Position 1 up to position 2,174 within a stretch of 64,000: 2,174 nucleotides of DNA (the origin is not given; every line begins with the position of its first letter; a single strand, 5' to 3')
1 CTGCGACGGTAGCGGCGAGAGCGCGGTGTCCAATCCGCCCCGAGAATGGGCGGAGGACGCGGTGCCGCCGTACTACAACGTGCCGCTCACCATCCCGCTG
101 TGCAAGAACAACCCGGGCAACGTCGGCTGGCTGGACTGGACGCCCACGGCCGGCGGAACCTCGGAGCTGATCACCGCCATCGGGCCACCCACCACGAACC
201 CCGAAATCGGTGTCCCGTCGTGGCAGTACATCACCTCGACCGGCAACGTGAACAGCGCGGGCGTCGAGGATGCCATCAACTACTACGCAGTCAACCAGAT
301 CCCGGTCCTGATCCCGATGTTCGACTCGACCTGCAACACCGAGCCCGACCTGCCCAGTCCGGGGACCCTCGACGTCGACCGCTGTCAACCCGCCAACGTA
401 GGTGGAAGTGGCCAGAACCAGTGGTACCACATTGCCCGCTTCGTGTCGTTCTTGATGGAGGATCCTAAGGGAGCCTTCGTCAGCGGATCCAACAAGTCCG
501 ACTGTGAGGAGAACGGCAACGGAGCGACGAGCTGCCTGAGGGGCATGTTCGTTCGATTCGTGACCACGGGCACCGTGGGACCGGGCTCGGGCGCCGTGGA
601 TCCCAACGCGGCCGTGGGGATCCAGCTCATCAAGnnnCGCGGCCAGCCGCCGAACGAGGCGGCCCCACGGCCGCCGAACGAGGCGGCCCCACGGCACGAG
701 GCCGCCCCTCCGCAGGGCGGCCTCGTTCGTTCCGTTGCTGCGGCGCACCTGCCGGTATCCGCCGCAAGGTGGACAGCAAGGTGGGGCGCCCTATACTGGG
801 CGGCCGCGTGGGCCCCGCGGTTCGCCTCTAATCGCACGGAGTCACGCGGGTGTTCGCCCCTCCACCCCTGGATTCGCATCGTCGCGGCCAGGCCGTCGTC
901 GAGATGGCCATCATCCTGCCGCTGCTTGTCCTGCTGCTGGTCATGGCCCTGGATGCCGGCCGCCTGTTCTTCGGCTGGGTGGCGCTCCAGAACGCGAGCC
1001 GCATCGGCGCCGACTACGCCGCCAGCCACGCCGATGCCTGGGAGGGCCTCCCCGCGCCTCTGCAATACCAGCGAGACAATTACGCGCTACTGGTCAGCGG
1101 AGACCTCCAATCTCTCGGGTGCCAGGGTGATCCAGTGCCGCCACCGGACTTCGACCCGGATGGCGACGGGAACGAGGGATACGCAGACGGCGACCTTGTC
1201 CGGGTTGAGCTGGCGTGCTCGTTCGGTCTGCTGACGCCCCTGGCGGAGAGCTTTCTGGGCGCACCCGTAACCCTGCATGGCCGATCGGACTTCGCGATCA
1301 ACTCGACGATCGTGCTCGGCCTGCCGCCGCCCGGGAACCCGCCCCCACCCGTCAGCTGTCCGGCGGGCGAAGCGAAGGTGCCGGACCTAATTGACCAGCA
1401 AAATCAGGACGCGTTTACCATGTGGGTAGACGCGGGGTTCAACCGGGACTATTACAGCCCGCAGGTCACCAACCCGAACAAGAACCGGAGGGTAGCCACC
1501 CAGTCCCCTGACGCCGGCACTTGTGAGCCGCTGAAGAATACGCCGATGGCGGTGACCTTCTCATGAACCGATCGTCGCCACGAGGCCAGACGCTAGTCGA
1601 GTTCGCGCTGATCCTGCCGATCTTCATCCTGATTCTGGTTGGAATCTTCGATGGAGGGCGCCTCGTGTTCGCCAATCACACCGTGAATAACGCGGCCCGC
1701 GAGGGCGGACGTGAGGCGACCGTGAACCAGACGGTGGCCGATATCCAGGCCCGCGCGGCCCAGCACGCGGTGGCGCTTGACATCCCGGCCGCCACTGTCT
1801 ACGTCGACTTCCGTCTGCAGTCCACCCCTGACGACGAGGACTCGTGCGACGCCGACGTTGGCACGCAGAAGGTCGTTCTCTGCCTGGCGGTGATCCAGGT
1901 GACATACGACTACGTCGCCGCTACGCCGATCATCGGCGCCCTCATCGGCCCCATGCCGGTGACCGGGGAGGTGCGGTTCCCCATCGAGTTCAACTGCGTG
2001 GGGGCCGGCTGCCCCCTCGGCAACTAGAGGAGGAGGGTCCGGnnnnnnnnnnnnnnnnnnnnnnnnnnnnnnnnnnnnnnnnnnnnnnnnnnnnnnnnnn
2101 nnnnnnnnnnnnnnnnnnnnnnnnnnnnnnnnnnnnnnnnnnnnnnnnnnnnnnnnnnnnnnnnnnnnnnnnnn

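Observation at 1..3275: Tad/Flp pilus tail cluster with duplicated TadG-like proteins sharing an unassigned Cys-containing C-terminal module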

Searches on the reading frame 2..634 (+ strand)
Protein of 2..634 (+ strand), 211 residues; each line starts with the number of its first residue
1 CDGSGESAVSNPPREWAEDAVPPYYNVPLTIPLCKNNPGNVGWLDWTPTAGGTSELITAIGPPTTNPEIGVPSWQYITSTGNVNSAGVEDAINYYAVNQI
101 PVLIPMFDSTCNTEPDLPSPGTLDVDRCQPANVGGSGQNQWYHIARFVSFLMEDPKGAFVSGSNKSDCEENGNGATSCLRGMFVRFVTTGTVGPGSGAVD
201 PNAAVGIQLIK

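Call 4: search_protein_families(library=pfam, proteins=[window:2-634:+], max_evalue=1)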
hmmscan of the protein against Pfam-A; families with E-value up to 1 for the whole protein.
window:2-634:+ (211 aa): 0 families

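Call 5: search_protein_families(library=ncbifam, proteins=[window:2-634:+], max_evalue=1)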
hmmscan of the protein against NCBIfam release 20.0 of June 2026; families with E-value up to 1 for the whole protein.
window:2-634:+ (211 aa): 0 families

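Call 15: find_homologous_proteins(query=window:2-634:+)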
Query window:2-634:+ (211 aa): 73 proteins with E <= 0.001 among 155 candidates.
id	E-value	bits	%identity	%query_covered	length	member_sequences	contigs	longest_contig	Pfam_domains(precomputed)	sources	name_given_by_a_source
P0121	5.4e-116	404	86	100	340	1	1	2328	-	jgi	jgi:hypothetical protein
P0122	2.6e-109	382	80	100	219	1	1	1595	-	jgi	jgi:hypothetical protein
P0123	2.7e-102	359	73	100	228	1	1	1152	-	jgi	jgi:hypothetical protein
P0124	2.0e-97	343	72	100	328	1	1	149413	-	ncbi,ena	-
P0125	6.7e-57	210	54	100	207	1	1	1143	-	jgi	jgi:hypothetical protein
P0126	2.1e-54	202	75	57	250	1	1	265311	-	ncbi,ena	-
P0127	3.0e-54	202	75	57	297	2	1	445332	-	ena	-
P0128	3.1e-54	202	50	100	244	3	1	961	-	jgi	jgi:hypothetical protein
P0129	6.0e-52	194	52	90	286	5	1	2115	-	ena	-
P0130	6.4e-51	191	54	86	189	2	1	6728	-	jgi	jgi:hypothetical protein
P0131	7.1e-51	191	49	100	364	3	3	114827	-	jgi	jgi:hypothetical protein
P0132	1.8e-50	189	51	100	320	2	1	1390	-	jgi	jgi:hypothetical protein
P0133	1.9e-50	189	53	91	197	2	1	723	-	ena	-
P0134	3.9e-50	188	52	75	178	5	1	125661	-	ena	-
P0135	1.4e-49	186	49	100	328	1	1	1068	-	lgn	-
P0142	2.4e-46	176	47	100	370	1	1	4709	PF13400.12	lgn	-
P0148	5.5e-43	165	45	100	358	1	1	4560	PF13400.12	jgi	jgi:hypothetical protein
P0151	5.6e-42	162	46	100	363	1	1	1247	PF13400.12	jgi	jgi:hypothetical protein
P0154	2.0e-41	160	45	99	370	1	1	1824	PF13400.12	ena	-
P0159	2.9e-37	146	54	71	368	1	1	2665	PF13400.12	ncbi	-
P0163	1.6e-35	141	46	92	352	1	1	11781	PF13400.12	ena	-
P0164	3.3e-35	139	48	88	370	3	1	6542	PF13400.12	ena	-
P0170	2.7e-33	133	46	90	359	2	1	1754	PF13400.12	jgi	-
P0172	1.4e-30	124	42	100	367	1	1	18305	PF13400.12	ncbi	-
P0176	7.2e-29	119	40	100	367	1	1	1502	PF13400.12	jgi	jgi:Flp pilus assembly protein TadG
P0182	1.7e-20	91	55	41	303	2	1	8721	PF13400.12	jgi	-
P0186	5.0e-16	77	52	45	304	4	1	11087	PF13400.12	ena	-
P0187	7.6e-16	76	38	71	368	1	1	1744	PF13400.12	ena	-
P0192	1.1e-7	49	56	28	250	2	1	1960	PF13400.12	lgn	-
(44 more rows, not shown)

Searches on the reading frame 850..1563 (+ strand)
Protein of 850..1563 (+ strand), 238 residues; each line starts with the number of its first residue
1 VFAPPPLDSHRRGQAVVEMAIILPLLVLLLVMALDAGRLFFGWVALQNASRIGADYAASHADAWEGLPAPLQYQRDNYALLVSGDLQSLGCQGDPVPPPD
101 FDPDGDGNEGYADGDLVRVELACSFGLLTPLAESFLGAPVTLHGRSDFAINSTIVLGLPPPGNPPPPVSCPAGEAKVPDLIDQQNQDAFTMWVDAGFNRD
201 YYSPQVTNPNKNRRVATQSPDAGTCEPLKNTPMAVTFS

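Call 4: search_protein_families(library=pfam, proteins=[window:850-1563:+], max_evalue=1)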
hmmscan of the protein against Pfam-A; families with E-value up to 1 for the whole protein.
window:850-1563:+ (238 aa): 2 families
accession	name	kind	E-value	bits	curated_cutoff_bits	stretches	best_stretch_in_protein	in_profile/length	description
PF07811.17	TadE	-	2e-12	47.5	22.9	1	13-54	1-42/43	TadE-like protein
PF13400.11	Tad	-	0.12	13.2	22.3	1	13-49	1-36/47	Putative Flp pilus-assembly TadE/G-like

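Call 5: search_protein_families(library=ncbifam, proteins=[window:850-1563:+], max_evalue=1)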
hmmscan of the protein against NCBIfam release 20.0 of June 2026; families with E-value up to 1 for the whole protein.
window:850-1563:+ (238 aa): 2 families
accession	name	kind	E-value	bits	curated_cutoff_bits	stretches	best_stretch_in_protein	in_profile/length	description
NF033483.0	PknB_PASTA_kin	equivalog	0.24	10.4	450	1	173-224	431-482/563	Stk1 family PASTA domain-containing Ser/Thr kinase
NF041390.1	TadE_Rv3655c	subfamily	0.25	11.9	40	1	17-60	1-44/101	TadE family type IV pilus minor pilin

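Call 48: search_protein_families(library=pfam, alignment_id=A4, max_evalue=0.01)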
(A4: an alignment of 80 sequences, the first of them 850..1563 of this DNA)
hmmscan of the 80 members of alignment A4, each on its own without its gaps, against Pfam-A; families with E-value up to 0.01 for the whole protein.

A. member 1, window:850-1563:+ (238 aa): 1 family
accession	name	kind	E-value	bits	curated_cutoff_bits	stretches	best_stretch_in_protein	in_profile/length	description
PF07811.17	TadE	-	2e-12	47.5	22.9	1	13-54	1-42/43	TadE-like protein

B. families by the number of members that match (of 80 scanned): 9 families
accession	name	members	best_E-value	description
PF07811.17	TadE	80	8e-16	TadE-like protein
PF18911.6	PKD_4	26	8.3e-38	PKD domain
PF00801.26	PKD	24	2.4e-30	PKD domain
PF03793.24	PASTA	16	3e-13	PASTA domain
PF13400.11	Tad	12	0.0005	Putative Flp pilus-assembly TadE/G-like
PF18981.6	InlK_D3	3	7.9e-05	Internalin K domain (D3/D4)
PF16820.11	PKD_3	1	0.00016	PKD-like domain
PF22352.2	K319L-like_PKD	1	0.0017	K319L-like, PKD domain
PF05281.16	Secretogranin_V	1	0.0031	Neuroendocrine protein 7B2 precursor (Secretogranin V)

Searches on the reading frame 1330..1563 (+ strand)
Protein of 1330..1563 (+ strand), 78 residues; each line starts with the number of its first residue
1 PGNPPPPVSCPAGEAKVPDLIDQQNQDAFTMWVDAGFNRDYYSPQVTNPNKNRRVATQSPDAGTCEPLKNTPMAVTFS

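Call 49: search_protein_families(library=pfam, proteins=[window:1330-1563:+], max_evalue=10)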
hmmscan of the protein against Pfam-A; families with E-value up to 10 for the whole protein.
window:1330-1563:+ (78 aa): 1 family
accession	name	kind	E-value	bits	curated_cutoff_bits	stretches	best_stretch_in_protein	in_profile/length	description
PF03793.24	PASTA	-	0.085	13.3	23.2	1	16-64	2-50/64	PASTA domain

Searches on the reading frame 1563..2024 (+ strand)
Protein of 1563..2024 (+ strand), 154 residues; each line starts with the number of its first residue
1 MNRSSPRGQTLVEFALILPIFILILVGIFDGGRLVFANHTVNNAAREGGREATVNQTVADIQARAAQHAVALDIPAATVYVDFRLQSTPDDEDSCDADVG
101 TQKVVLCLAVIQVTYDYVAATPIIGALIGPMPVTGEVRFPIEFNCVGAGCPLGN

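Call 4: search_protein_families(library=pfam, proteins=[window:1563-2024:+], max_evalue=1)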
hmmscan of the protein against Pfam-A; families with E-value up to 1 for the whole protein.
window:1563-2024:+ (154 aa): 2 families
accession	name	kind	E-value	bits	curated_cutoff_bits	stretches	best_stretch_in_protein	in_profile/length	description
PF07811.17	TadE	-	6.4e-18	65.1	22.9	1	8-50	1-43/43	TadE-like protein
PF13400.11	Tad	-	0.021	15.6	22.3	1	8-45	1-37/47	Putative Flp pilus-assembly TadE/G-like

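Call 5: search_protein_families(library=ncbifam, proteins=[window:1563-2024:+], max_evalue=1)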
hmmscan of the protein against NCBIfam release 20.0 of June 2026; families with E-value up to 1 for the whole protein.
window:1563-2024:+ (154 aa): 1 family
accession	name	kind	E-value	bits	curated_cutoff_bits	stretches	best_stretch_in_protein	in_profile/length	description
NF041390.1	TadE_Rv3655c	subfamily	0.0081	16.7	40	1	12-69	1-58/101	TadE family type IV pilus minor pilin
